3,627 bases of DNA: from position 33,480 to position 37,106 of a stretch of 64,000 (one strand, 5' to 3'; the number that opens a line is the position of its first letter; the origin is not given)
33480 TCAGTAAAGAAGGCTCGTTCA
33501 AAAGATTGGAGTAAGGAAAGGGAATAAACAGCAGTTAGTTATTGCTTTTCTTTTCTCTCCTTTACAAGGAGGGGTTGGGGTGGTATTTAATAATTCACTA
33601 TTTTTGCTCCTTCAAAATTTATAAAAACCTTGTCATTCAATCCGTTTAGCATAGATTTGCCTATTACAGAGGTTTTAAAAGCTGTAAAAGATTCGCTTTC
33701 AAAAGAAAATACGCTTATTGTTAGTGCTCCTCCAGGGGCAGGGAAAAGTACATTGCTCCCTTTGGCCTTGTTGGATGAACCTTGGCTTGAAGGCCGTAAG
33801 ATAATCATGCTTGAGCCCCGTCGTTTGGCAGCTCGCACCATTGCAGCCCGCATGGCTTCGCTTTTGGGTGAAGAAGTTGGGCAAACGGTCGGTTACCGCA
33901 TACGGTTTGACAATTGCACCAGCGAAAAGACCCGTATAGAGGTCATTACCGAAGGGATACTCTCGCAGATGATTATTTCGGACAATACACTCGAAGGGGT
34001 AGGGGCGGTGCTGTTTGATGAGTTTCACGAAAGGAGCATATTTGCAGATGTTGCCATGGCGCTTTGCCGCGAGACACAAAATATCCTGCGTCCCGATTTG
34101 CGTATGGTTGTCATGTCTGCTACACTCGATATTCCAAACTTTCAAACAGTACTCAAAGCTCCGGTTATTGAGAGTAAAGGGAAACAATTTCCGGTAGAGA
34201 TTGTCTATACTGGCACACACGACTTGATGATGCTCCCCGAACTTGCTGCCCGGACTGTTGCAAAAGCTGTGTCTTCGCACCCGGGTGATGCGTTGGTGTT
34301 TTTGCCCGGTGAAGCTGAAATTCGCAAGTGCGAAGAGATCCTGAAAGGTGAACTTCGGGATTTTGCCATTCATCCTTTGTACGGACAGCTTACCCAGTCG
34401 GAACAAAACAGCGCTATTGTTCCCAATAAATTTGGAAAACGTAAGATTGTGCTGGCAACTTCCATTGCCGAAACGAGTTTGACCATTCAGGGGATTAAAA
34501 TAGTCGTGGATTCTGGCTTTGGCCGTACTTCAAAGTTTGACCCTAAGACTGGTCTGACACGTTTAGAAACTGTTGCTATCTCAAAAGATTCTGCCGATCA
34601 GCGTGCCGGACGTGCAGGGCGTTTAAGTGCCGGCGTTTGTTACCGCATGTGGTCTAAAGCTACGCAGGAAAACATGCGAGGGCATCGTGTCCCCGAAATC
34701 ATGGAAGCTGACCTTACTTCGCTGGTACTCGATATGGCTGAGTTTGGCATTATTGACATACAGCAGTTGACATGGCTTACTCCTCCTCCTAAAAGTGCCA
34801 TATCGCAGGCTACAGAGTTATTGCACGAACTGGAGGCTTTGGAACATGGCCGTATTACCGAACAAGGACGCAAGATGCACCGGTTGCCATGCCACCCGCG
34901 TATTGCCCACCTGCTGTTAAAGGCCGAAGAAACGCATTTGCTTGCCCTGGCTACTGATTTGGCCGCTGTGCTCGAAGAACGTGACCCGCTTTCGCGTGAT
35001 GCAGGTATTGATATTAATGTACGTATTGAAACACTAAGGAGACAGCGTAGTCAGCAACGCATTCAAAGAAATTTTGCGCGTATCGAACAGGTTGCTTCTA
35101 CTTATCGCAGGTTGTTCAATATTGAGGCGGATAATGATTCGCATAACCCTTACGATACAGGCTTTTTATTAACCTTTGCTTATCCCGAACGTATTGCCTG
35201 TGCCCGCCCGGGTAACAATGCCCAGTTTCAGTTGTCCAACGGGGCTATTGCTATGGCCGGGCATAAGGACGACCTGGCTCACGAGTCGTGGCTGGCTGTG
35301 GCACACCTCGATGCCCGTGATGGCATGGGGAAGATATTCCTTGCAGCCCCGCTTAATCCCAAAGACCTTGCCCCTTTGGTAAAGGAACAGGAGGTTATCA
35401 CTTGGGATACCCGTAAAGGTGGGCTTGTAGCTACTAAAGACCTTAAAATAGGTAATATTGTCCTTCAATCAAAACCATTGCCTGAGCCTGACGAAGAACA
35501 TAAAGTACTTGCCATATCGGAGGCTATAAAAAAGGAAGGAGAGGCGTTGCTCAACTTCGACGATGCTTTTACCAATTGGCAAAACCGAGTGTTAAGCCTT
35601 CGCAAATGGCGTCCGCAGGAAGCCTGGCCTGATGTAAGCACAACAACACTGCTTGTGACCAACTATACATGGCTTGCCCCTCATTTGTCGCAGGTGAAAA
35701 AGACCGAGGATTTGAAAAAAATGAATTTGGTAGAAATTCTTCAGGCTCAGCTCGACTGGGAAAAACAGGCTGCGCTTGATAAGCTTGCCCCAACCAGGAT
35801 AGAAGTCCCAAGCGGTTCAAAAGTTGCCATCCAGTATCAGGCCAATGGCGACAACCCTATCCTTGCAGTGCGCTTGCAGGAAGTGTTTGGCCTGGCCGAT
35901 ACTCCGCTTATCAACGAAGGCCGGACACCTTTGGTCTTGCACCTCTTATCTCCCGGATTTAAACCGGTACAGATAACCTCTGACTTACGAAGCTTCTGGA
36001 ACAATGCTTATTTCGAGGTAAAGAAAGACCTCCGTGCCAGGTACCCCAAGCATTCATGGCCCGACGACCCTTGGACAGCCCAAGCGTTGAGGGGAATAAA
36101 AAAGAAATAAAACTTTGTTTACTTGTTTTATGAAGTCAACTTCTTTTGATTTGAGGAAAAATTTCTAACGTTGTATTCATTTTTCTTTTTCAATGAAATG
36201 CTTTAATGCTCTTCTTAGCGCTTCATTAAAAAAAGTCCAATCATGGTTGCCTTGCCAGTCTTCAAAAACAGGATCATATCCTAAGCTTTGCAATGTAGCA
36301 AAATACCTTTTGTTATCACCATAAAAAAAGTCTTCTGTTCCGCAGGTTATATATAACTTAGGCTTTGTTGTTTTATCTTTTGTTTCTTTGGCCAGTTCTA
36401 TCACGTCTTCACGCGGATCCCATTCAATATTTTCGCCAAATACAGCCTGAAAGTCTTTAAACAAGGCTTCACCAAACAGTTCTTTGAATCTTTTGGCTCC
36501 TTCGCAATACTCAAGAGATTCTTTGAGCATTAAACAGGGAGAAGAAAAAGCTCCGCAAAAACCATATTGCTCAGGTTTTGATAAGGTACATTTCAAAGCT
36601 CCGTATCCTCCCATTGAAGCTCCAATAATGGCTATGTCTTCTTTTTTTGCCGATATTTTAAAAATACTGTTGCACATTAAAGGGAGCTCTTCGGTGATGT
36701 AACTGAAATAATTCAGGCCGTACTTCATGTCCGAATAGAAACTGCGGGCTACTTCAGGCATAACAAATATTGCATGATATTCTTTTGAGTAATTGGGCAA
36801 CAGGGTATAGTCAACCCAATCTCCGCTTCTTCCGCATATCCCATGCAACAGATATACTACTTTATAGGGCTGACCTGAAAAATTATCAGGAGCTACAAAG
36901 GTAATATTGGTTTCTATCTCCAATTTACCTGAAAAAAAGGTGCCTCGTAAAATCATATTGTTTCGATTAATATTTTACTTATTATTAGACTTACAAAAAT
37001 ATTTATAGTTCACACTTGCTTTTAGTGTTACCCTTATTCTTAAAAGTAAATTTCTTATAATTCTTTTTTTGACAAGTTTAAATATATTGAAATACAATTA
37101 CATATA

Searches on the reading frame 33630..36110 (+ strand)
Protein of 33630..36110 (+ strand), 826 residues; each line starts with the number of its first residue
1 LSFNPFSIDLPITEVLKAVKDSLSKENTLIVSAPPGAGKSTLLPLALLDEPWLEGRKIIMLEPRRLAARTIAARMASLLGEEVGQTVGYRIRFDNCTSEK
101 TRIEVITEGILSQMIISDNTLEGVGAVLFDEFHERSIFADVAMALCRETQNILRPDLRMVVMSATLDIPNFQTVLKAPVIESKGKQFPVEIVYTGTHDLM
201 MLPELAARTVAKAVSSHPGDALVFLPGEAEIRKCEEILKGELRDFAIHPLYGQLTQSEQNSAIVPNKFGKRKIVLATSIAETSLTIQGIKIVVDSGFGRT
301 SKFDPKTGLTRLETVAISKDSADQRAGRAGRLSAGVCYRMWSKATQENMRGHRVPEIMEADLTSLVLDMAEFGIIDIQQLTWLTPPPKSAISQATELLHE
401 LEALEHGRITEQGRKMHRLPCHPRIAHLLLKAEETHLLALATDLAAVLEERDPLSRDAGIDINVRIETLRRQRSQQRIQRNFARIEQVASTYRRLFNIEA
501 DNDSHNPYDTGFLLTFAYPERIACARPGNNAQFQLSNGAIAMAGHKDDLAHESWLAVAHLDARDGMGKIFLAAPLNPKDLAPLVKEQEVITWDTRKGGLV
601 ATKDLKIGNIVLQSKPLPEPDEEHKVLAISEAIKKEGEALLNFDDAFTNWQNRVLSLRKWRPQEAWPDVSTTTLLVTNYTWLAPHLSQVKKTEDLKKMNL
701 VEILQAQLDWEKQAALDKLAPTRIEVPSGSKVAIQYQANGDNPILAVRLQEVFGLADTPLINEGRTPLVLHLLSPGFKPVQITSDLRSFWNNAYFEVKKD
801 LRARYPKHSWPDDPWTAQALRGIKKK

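Call 10: search_protein_families(library=pfam, proteins=[window:33630-36110:+], max_evalue=0.01)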
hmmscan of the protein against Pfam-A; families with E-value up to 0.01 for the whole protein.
window:33630-36110:+ (826 aa): 6 families
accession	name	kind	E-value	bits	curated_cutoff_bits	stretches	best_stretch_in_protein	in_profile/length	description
PF08482.15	HrpB_C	-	4.5e-54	182.8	25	1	681-814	1-133/133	ATP-dependent helicase C-terminal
PF24473.1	CON_HrpB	-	3e-13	49.8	27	1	583-617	1-35/35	ATP-dependent RNA helicase HrpB, connector region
PF00271.37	Helicase_C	-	4.1e-13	50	23.5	1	215-332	12-109/110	Helicase conserved C-terminal domain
PF00270.35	DEAD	-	1.4e-11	44.9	26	1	18-171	7-164/167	DEAD/DEAH box helicase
PF04408.29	HA2_N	-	0.00034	21.1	21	1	394-420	1-28/29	Helicase associated domain (HA2), winged-helix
PF20720.3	nSTAND3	-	0.0021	18.2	27.2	1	13-43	4-34/155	Novel STAND NTPase 3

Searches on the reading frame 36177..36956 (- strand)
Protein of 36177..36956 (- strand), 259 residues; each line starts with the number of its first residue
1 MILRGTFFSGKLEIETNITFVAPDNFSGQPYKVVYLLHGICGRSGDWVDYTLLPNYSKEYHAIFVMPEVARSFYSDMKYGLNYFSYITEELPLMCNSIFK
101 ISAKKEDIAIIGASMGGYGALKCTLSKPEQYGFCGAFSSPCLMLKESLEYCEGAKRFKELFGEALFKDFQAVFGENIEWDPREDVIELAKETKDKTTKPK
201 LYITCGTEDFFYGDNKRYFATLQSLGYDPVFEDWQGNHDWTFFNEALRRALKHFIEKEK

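Call 10: search_protein_families(library=pfam, proteins=[window:36177-36956:-], max_evalue=0.01)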
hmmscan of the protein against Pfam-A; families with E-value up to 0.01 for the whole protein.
window:36177-36956:- (259 aa): 4 families
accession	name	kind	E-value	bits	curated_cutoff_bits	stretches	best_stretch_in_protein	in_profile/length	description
PF00756.26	Esterase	-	3.1e-21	76.7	22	1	9-253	1-250/251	Putative esterase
PF12146.15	Hydrolase_4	-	0.00062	19.6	27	1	84-162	55-131/239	Serine aminopeptidase, S33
PF02230.22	Abhydrolase_2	-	0.0018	18.6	23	0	98-144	97-143/217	Phospholipase/Carboxylesterase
PF07859.19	Abhydrolase_3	-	0.01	16.1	25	0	100-236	65-203/210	alpha/beta hydrolase fold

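Call 17: find_encoding_contigs(protein=window:36177-36956:-, flank=10000, max_places=10)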
Protein window:36177-36956:- (259 aa): 5 contigs read that carry it; 2 places shown.
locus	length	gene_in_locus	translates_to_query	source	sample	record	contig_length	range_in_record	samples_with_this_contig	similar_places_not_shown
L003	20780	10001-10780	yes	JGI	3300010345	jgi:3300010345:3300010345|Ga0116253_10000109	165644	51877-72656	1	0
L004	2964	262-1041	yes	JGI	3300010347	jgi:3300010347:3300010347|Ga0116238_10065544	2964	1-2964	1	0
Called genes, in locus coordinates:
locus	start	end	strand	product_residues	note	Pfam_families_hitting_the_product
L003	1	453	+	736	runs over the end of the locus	PF20578:aBig_2, PF18962:Por_Secre_tail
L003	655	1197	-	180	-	-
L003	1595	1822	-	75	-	PF01292:Ni_hydr_CYTB (weak)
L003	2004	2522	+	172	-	PF13801:Metal_resist, PF07813:LTXXQ (weak)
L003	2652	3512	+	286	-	PF09296:NUDIX-like, PF09297:Zn_ribbon_NUD, PF00293:NUDIX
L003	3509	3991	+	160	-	PF04073:tRNA_edit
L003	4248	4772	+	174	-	-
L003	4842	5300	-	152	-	-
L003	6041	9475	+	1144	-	PF02368:Big_2, PF18962:Por_Secre_tail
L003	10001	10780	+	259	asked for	PF00756:Esterase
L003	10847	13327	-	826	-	PF00270:DEAD, PF00271:Helicase_C, PF24473:CON_HrpB, PF08482:HrpB_C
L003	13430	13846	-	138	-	PF00472:RF-1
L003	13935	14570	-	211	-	PF01545:Cation_efflux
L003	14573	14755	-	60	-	PF12669:FeoB_associated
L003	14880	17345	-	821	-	PF04023:FeoA, PF00009:GTP_EFTU (faint), PF01926:MMR_HSR1, PF02421:FeoB_N, PF17910:FeoB_Cyto, PF07670:Gate, PF07664:FeoB_C, PF07670:Gate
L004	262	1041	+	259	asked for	PF00756:Esterase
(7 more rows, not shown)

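Call 26: find_related_loci(query=window:36177-36956:-, collection=metagenome_contigs, flank=10000)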
Query window:36177-36956:- (259 aa) in metagenome_contigs; peptide patterns used: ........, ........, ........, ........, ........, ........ (x = any residue, [..] = any of these).
95 stretches matched a pattern, but none encodes a relative of the query by tblastn (E <= 1e-3).

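Call 27: find_homologous_proteins(query=window:36177-36956:-, max_evalue=1e-20)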
Query window:36177-36956:- (259 aa): 1865 proteins with E <= 1e-20 among 2369 candidates; the best 120 are listed.
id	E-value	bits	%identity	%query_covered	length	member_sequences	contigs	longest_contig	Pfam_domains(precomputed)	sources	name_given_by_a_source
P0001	1.6e-177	606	100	100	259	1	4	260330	PF00756.27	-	-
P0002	5.5e-145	500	81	98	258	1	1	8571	PF00756.27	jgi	jgi:S-formylglutathione hydrolase FrmB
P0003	3.9e-138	477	75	100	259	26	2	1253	PF00756.27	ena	-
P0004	7.4e-137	473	76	100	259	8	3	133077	PF00756.27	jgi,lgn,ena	-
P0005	3.8e-135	467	75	100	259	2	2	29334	PF00756.27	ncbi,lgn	-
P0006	8.1e-135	466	77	98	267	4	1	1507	PF00756.27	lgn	-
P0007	9.8e-135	466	80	94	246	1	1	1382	PF00756.27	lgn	-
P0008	1.4e-134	466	76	100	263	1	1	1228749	PF00756.27,PF12146.16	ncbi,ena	-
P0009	2.3e-134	465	73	99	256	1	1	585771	PF00756.27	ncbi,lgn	ncbi:MAG: alpha/beta hydrolase [Bacteroidales bacterium]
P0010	2.9e-134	465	76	100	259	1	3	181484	PF00756.27,PF00561.27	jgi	jgi:S-formylglutathione hydrolase FrmB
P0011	3.8e-133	461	77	100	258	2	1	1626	PF00756.27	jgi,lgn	jgi:S-formylglutathione hydrolase FrmB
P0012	1.7e-132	459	74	100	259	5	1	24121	PF00756.27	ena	-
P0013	1.1e-131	456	74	99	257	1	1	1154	PF00756.27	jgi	jgi:putative tributyrin esterase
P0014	1.3e-131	456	74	99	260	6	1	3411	PF00756.27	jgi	jgi:S-formylglutathione hydrolase FrmB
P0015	2.4e-131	455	75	100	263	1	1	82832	PF00756.27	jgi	jgi:putative tributyrin esterase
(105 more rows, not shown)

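Call 28: find_encoding_contigs(protein=P0002, flank=10000, max_places=3)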
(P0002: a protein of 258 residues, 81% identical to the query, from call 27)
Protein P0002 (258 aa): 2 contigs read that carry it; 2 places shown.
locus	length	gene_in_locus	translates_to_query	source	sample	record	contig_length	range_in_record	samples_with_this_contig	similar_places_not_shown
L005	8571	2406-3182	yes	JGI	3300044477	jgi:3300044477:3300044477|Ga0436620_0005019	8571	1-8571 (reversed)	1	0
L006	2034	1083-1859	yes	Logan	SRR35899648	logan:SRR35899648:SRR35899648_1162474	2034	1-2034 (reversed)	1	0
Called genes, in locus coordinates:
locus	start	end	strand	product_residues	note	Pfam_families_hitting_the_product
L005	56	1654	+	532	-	PF12797:Fer4_2 (faint), PF13510:Fer2_4, PF10588:NADH-G_4Fe-4S_3, PF12838:Fer4_7, PF13237:Fer4_10 (weak), PF22117:Fer4_Nqo3, PF00037:Fer4 (weak), PF02906:Fe_hyd_lg_C, +5 more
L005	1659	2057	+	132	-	PF00072:Response_reg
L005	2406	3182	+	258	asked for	PF00756:Esterase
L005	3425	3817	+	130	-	PF04480:DUF559, PF18741:MTES_1575 (weak)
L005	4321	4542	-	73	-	-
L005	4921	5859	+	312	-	PF13620:CarboxypepD_reg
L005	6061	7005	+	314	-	-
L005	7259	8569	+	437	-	?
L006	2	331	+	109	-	?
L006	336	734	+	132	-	PF00072:Response_reg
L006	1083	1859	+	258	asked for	PF00756:Esterase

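Call 29: find_encoding_contigs(protein=P0004, flank=10000, max_places=3)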
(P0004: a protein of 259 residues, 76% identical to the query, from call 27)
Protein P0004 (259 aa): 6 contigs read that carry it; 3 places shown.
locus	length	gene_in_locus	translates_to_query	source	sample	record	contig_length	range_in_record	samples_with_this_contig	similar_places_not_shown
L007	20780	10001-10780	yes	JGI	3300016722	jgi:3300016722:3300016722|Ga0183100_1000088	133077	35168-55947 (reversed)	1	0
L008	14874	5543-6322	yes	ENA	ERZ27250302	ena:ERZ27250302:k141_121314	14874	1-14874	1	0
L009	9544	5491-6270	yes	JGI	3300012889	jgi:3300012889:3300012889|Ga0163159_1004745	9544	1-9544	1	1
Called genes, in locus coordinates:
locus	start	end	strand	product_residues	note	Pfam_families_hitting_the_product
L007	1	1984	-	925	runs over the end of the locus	PF13620:CarboxypepD_reg (weak), PF14905:OMP_b-brl_3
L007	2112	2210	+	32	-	-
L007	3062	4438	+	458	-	PF00078:RVT_1, PF08388:GIIM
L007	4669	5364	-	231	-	PF00702:Hydrolase, PF13419:HAD_2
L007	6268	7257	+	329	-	-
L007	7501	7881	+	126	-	-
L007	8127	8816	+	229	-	PF08279:HTH_11, PF19187:HTH_PafC (faint), PF13280:WYL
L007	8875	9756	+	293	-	PF00561:Abhydrolase_1, PF12146:Hydrolase_4, PF12697:Abhydrolase_6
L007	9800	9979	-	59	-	-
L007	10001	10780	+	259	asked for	PF00756:Esterase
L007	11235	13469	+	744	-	PF01740:STAS, PF13466:STAS_2, PF19974:TCAD9, PF01636:APH (weak), PF19974:TCAD9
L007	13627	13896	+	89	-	-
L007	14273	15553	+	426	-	PF01053:Cys_Met_Meta_PP, PF00155:Aminotran_1_2 (weak), PF01041:DegT_DnrJ_EryC1 (weak)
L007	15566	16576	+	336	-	PF00561:Abhydrolase_1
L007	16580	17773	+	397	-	PF03447:NAD_binding_3, PF00742:Homoserine_dh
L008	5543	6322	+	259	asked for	PF00756:Esterase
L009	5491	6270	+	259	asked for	PF00756:Esterase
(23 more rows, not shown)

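Call 30: find_encoding_contigs(protein=P0008, flank=10000, max_places=3)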
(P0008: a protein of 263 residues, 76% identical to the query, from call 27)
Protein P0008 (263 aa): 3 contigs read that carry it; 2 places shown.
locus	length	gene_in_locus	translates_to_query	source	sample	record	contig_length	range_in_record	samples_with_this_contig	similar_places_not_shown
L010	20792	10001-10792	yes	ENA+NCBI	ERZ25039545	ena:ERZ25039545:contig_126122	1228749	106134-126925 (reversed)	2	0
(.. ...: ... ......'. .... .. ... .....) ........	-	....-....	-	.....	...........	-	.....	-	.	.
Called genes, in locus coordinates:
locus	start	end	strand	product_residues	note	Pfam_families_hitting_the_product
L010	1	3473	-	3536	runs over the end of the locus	PF20220:ABC_toxin_N, PF18413:Neuraminidase, PF18276:TcA_TcB_BD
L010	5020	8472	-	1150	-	PF21582:CBM30, PF03425:CBM_11, PF02927:CelD_N, PF00759:Glyco_hydro_9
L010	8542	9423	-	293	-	PF00165:HTH_AraC, PF12833:HTH_18, PF00165:HTH_AraC, PF06445:GyrI-like (weak), PF14526:Cass2 (weak)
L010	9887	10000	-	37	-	-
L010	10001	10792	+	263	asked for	PF00756:Esterase, PF12146:Hydrolase_4 (faint)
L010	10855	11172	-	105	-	-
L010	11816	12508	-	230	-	PF00753:Lactamase_B, PF13483:Lactamase_B_3, PF12706:Lactamase_B_2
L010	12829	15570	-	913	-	PF01590:GAF, PF13185:GAF_2, PF00990:GGDEF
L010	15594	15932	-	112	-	-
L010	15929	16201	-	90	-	-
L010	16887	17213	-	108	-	PF13191:AAA_16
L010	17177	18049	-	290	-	PF00069:Pkinase, PF07714:PK_Tyr_Ser-Thr, PF03109:ABC1 (weak)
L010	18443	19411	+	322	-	PF01797:Y1_Tnp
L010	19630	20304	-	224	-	PF00300:His_Phos_1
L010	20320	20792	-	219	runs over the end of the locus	-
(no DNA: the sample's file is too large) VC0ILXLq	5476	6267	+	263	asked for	PF00756:Esterase, PF12146:Hydrolase_4 (faint)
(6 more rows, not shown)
